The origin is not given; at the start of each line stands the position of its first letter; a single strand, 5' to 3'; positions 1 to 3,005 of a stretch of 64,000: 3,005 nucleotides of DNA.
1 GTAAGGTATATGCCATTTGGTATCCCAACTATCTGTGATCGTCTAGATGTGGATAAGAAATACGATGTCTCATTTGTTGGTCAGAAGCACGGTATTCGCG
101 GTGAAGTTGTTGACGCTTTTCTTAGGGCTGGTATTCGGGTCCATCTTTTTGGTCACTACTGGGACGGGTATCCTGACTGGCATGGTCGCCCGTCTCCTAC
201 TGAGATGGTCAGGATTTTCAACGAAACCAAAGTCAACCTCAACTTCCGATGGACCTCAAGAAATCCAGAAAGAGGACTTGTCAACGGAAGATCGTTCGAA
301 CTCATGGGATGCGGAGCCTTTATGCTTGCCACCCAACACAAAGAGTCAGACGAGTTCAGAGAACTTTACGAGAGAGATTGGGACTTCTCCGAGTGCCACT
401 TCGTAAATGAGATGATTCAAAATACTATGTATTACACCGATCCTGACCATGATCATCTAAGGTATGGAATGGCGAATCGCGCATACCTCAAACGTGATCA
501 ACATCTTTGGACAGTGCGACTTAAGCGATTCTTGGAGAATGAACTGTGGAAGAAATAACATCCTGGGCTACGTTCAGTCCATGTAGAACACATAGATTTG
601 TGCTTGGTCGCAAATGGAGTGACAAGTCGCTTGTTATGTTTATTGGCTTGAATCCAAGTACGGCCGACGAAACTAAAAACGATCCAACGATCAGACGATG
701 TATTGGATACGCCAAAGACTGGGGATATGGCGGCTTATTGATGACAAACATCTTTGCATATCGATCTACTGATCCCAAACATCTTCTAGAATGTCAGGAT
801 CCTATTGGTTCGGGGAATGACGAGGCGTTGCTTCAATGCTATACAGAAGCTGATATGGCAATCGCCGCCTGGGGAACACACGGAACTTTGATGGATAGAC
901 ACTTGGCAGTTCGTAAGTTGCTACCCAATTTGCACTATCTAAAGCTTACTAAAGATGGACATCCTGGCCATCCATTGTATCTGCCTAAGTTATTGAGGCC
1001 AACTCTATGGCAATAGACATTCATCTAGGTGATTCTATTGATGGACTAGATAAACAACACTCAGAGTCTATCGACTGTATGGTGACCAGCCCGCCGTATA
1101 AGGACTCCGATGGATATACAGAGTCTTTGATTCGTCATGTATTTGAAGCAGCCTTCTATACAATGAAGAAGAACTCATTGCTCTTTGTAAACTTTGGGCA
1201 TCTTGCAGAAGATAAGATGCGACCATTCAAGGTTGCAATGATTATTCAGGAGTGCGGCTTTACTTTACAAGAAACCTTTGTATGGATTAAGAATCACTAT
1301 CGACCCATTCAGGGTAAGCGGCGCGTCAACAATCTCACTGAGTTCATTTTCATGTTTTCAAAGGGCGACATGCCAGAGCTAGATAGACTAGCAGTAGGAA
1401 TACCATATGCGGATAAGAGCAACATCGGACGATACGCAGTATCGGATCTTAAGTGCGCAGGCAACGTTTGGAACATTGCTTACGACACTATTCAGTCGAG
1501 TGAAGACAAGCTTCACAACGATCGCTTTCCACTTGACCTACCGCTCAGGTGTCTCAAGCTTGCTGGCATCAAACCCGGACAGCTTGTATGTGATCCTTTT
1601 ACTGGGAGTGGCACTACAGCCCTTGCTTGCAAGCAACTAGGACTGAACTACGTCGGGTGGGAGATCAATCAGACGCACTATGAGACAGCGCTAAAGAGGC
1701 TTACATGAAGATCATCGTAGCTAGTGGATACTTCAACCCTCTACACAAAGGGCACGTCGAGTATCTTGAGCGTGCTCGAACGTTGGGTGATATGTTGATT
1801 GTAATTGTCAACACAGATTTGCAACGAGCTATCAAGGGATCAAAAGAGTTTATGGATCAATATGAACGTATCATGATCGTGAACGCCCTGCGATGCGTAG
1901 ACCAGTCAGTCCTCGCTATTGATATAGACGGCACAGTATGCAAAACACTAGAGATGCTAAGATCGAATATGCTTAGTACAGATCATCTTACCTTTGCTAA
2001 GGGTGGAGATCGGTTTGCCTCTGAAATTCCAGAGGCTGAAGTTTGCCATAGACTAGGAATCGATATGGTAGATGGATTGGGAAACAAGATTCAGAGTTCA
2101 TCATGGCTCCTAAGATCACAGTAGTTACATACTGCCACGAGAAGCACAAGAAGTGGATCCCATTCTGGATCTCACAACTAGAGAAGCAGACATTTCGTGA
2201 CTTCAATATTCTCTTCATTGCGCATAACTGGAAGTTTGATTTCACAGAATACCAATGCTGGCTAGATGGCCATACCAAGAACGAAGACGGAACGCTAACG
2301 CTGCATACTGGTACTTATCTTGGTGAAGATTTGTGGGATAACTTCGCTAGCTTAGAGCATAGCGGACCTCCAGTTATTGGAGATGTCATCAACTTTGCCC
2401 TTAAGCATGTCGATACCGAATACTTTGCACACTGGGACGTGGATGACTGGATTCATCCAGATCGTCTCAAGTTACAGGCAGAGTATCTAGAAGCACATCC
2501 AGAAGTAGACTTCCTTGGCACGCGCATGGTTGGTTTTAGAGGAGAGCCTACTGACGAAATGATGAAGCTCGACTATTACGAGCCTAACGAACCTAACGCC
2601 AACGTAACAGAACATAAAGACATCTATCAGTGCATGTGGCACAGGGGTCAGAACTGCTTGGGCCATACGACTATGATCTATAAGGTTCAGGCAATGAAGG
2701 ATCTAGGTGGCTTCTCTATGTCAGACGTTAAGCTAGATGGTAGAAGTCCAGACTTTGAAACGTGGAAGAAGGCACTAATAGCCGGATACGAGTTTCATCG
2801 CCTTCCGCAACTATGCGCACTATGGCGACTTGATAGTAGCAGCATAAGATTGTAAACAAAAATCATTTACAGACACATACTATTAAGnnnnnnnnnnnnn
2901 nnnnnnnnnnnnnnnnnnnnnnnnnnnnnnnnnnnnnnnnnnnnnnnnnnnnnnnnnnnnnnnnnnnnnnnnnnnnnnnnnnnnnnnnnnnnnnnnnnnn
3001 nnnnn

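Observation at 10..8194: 8-kb sugar-nucleotide / glycan-modification gene cluster in a phage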

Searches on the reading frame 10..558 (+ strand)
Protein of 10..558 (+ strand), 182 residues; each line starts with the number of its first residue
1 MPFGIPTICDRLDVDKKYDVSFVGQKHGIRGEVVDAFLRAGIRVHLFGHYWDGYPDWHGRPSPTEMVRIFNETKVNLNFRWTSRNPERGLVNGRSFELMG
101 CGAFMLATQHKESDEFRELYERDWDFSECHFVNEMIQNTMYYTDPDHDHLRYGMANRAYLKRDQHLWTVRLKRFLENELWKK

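Call 3: search_protein_families(library=pfam, proteins=[window:10-558:+], max_evalue=0.01)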
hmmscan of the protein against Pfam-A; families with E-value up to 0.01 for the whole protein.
window:10-558:+ (182 aa): 1 family
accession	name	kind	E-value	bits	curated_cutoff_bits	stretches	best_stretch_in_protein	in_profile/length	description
PF13524.12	Glyco_trans_1_2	-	1.1e-17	64.8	25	1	39-175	11-143/144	Glycosyl transferase-like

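Call 8: search_protein_families(library=phrogs, proteins=[window:10-558:+], max_evalue=0.001)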
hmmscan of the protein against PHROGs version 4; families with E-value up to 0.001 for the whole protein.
window:10-558:+ (182 aa): 0 families

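Call 11: search_protein_families(library=ncbifam, proteins=[window:10-558:+], max_evalue=0.001)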
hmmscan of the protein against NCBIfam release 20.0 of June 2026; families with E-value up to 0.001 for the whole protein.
window:10-558:+ (182 aa): 0 families

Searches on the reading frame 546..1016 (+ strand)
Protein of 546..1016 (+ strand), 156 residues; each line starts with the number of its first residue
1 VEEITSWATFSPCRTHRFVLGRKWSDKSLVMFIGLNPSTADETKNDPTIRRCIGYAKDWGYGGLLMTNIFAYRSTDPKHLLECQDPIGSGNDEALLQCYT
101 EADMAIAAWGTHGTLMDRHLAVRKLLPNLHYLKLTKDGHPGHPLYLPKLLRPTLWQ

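Call 3: search_protein_families(library=pfam, proteins=[window:546-1016:+], max_evalue=0.01)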
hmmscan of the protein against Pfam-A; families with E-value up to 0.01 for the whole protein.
window:546-1016:+ (156 aa): 1 family
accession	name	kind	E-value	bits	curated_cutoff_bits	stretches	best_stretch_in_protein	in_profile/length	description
PF07799.17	DUF1643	-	4e-45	153.6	22.5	1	17-144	1-134/134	Protein of unknown function (DUF1643)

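Call 8: search_protein_families(library=phrogs, proteins=[window:546-1016:+], max_evalue=0.001)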
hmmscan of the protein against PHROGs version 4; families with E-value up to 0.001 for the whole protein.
window:546-1016:+ (156 aa): 1 family
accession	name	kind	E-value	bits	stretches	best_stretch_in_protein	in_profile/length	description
phrog_3230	-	unknown function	4.5e-50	170.7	1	3-156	6-164/167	-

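Call 11: search_protein_families(library=ncbifam, proteins=[window:546-1016:+], max_evalue=0.001)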
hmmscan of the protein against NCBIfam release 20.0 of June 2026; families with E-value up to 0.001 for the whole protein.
window:546-1016:+ (156 aa): 0 families

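Call 58: search_solved_structures(query=window:546-1016:+, max_evalue=0.01)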
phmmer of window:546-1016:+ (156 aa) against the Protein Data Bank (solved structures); distinct sequences matched with E-value up to 0.01: 0.

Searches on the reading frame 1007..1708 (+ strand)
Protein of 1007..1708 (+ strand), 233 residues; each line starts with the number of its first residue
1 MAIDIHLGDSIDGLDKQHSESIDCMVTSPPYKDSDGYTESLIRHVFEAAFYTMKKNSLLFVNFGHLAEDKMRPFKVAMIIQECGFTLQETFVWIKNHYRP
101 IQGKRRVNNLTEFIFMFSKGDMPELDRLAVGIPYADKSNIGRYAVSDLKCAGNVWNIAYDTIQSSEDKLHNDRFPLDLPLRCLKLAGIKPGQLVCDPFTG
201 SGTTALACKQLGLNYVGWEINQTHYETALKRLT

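Call 3: search_protein_families(library=pfam, proteins=[window:1007-1708:+], max_evalue=0.01)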
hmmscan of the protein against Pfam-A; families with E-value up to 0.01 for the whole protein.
window:1007-1708:+ (233 aa): 2 families
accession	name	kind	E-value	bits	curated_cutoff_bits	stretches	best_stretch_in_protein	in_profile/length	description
PF01555.25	N6_N4_Mtase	-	8.6e-34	117.8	26.7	1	22-229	1-220/221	DNA methylase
PF01170.24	UPF0020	-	2.3e-05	24.6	22.3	0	183-208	21-46/197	RMKL-like, methyltransferase domain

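Call 8: search_protein_families(library=phrogs, proteins=[window:1007-1708:+], max_evalue=0.001)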
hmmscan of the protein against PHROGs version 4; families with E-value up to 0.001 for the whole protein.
window:1007-1708:+ (233 aa): 11 families
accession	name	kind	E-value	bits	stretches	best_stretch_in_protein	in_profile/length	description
phrog_67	-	other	2e-36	127.3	1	3-232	124-343/743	DNA methyltransferase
phrog_498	-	other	5.2e-19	69.2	1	19-232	220-420/633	DNA methyltransferase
phrog_3008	-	other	7.5e-12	46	1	166-232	146-211/244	DNA methyltransferase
phrog_18146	-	other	1.7e-11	44.7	1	173-223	52-102/452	DNA methyltransferase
phrog_8769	-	other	2.7e-08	34.5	1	189-232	10-53/71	methyltransferase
phrog_12517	-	unknown function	1.3e-07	32.1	1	190-223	105-138/316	-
phrog_18293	-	other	2.7e-07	31.6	1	164-232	40-107/119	methyltransferase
phrog_6952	-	other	5.1e-07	30.7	1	160-231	105-174/181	DNA methyltransferase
phrog_6025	-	other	4.7e-06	27.4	1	3-100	12-115/192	DNA methyltransferase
phrog_23085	-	unknown function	4.4e-05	24.2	1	158-231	30-104/138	-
phrog_10183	-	other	0.00094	18.5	0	5-39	504-536/889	DNA methyltransferase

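Call 83: search_protein_families(library=ncbifam, proteins=[window:1007-1708:+], max_evalue=0.001)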
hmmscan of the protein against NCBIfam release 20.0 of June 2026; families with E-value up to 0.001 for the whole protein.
window:1007-1708:+ (233 aa): 4 families
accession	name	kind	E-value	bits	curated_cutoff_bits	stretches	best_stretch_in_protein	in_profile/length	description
NF050803.1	DnaMtaseCcrMCaul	equivalog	1.5e-15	57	830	1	73-232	94-247/350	adenine-specific DNA-methyltransferase CcrM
NF008572.0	PRK11524.1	equivalog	7.5e-12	45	292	1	148-232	173-256/294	adenine-specific DNA-methyltransferase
NF010253.0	PRK13699.1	subfamily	2.1e-08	34.1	244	1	180-232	153-205/226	DNA methyltransferase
TIGR01177.1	TIGR01177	hypoth_equivalog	6.8e-06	25.6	316.55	0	184-222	176-214/330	TIGR01177 family methyltransferase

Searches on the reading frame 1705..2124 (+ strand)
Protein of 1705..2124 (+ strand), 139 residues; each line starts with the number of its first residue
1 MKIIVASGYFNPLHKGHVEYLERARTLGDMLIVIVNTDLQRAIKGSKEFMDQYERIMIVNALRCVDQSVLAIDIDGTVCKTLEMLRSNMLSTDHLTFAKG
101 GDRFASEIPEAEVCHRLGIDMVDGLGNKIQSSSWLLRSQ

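Call 3: search_protein_families(library=pfam, proteins=[window:1705-2124:+], max_evalue=0.01)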
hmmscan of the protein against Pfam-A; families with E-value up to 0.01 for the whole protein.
window:1705-2124:+ (139 aa): 1 family
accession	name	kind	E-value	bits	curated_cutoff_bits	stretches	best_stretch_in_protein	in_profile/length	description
PF01467.32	CTP_transf_like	-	1.2e-12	48.7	21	1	6-85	2-79/133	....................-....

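Call 8: search_protein_families(library=phrogs, proteins=[window:1705-2124:+], max_evalue=0.001)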
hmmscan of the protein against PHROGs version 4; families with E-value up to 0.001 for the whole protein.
window:1705-2124:+ (139 aa): 2 families
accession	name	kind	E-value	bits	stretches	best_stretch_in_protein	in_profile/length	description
phrog_7878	-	other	1.3e-17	65.1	1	1-114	1-107/131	bifunctional heptose 7-phosphate kinase/heptose 1-phosphate adenyltransferase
phrog_3462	-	moron, auxiliary metabolic gene and host takeover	1.7e-05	25.2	1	3-59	4-63/346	nicotinamide-nucleotide adenylyltransferase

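Call 11: search_protein_families(library=ncbifam, proteins=[window:1705-2124:+], max_evalue=0.001)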
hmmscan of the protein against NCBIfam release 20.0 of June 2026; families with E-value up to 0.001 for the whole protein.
window:1705-2124:+ (139 aa): 13 families
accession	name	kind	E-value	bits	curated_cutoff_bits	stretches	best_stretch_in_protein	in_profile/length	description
TIGR02199.1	rfaE_dom_II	equivalog_domain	6.4e-18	65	181.5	1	2-120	12-123/144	D-glycero-beta-D-manno-heptose 1-phosphate adenylyltransferase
TIGR00125.1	cyt_tran_rel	domain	2e-16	59.9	27.7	1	3-66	1-63/65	adenylyltransferase/cytidyltransferase family protein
NF008454.0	PRK11316.1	equivalog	3.3e-14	52.4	521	1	2-112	341-444/475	bifunctional D-glycero-beta-D-manno-heptose-7-phosphate kinase/D-glycero-beta-D-manno-heptose 1-phosphate adenylyltransferase HldE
TIGR01518.1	g3p_cytidyltrns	equivalog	1.2e-11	44.8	165.4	1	4-69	1-66/125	glycerol-3-phosphate cytidylyltransferase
TIGR01510.1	coaD_prev_kdtB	equivalog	1e-05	25.6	103.3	1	5-58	3-51/155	pantetheine-phosphate adenylyltransferase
NF001985.0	PRK00777.1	subfamily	3.3e-05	24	104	1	3-39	6-42/157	pantetheine-phosphate adenylyltransferase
NF003787.0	PRK05379.1-4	equivalog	6.6e-05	22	449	1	4-67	12-74/346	bifunctional nicotinamide-nucleotide adenylyltransferase/Nudix hydroxylase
NF005988.0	PRK08099.1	equivalog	0.00011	21.5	201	1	3-44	66-107/411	multifunctional transcriptional regulator/nicotinamide-nucleotide adenylyltransferase/ribosylnicotinamide kinase NadR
TIGR01526.1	nadR_NMN_Atrans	equivalog_domain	0.00024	20.5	341.15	1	2-41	2-42/325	nicotinamide-nucleotide adenylyltransferase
NF002250.0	PRK01170.1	subfamily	0.00048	19.7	489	1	2-44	1-44/322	bifunctional pantetheine-phosphate adenylyltransferase/NTP phosphatase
TIGR00482.1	TIGR00482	equivalog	0.00057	20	112.45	1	6-105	2-106/194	nicotinate (nicotinamide) nucleotide adenylyltransferase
NF005519.0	PRK07152.1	equivalog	0.00067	18.7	315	1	1-59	1-59/361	nicotinate-nucleotide adenylyltransferase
NF005518.0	PRK07143.1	equivalog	0.00079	18.9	232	1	7-78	21-93/281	hypothetical protein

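Call 64: search_solved_structures(query=window:1705-2124:+, max_evalue=0.001, show_alignments=1)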
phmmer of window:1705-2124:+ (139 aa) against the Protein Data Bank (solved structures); distinct sequences matched with E-value up to 0.001: 5.
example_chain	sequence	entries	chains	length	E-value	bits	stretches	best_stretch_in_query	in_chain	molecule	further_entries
3elb_A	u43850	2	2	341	3.2e-12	49.8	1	7-89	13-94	Ethanolamine-phosphate cytidylyltransferase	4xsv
3glv_A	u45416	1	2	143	1.1e-10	44.9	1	4-90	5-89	Lipopolysaccharide core biosynthesis protein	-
2b7l_A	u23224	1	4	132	1.7e-10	44.3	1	1-67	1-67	glycerol-3-phosphate cytidylyltransferase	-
1coz_A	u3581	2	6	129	5.5e-09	39.3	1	1-69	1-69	PROTEIN (GLYCEROL-3-PHOSPHATE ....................) | glycerol-3-phosphate cytidylyltransferase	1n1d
5x9q_A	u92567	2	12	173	1.4e-08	38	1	3-111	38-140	Putative cytidylyltransferase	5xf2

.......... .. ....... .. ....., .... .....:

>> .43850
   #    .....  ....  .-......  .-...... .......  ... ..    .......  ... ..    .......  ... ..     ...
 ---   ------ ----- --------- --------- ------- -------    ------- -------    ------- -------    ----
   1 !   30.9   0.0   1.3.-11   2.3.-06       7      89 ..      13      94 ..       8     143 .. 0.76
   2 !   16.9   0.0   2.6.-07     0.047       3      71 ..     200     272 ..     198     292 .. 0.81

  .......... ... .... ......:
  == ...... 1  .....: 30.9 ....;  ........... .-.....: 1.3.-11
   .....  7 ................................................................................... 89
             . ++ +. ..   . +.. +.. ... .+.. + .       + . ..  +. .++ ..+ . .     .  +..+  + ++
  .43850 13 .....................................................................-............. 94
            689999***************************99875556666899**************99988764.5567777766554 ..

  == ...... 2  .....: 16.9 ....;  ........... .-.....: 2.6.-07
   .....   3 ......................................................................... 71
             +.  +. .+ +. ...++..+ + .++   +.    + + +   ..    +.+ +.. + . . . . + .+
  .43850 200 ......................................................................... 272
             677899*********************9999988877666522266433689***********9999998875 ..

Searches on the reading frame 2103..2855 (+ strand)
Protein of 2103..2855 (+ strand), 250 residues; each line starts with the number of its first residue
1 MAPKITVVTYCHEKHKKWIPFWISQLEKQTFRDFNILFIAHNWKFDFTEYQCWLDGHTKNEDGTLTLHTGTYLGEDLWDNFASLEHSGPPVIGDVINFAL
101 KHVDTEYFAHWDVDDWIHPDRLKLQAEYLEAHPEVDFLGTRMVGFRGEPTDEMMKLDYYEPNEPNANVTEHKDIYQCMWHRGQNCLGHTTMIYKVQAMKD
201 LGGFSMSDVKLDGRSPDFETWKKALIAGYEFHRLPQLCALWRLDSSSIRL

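Call 3: search_protein_families(library=pfam, proteins=[window:2103-2855:+], max_evalue=0.01)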
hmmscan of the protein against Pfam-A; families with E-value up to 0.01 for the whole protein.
window:2103-2855:+ (250 aa): 1 family
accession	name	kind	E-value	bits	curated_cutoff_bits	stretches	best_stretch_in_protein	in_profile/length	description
PF00535.33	Glycos_transf_2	-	1.5e-08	35.2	23.3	1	96-157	70-131/168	Glycosyl transferase family 2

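Call 8: search_protein_families(library=phrogs, proteins=[window:2103-2855:+], max_evalue=0.001)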
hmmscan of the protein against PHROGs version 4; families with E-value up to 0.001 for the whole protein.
window:2103-2855:+ (250 aa): 0 families

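Call 11: search_protein_families(library=ncbifam, proteins=[window:2103-2855:+], max_evalue=0.001)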
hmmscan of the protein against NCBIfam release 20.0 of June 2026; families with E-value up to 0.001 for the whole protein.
window:2103-2855:+ (250 aa): 2 families
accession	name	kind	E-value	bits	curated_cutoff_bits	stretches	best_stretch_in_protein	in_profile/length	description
NF053739.1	GlytfEpsEBac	equivalog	4.2e-07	29.2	450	1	96-236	74-197/265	glycosyltransferase EpsE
TIGR04440.1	glyco_TIGR04440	domain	1.9e-05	24.5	70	1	96-200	73-174/215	TIGR00180 family glycosyltransferase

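Call 77: search_dna_similar(query=window:2103-2855:+, collection=phages, mode=protein, max_rows=12, max_evalue=0.001)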
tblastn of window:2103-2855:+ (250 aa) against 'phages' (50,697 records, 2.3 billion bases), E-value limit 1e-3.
Records with a match: 7; places in all: 7; records where one place covers at least 80% of the query: 0.
Best place of each record, by identity: <60% 7.
By first word of the organism name: Prochlorococcus 4; Bacteriophage 2; Marine 1.
By host as written in the record: - 4; Prochlorococcus sp. NATL1A 2; Prochlorococcus marinus NATL2A 1.
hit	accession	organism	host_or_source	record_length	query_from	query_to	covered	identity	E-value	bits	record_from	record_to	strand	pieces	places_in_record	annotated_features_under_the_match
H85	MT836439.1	Bacteriophage sp.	human fecal samples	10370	80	234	62%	27.1%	6e-7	56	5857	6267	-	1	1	record has no annotation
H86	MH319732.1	Marine virus AG-345-E02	single cell amplified by WGA-X; seawater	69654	1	138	55%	24.6%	7e-6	52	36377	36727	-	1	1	record has no annotation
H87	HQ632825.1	Prochlorococcus phage P-SSM5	Prochlorococcus marinus NATL2A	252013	4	138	54%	24.4%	4e-5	50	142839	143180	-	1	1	glycosyltransferase family 2 protein | hypothetical protein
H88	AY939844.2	Prochlorococcus phage P-SSM2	Prochlorococcus sp. NATL1A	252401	4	138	54%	24.4%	4e-5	50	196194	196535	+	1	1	glycosyltransferase family 2 | nucleotide-sugar epimerase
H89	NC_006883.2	Prochlorococcus phage P-SSM2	Prochlorococcus sp. NATL1A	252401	4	138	54%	24.4%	4e-5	50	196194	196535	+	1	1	glycosyltransferase family 2 | nucleotide-sugar epimerase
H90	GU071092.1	Prochlorococcus phage P-SSM2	-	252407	4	138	54%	24.4%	4e-5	50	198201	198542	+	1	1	glycosyltransferase family 2 | conserved hypothetical protein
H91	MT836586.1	Bacteriophage sp.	human fecal samples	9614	92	245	62%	21.0%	7e-4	46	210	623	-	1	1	record has no annotation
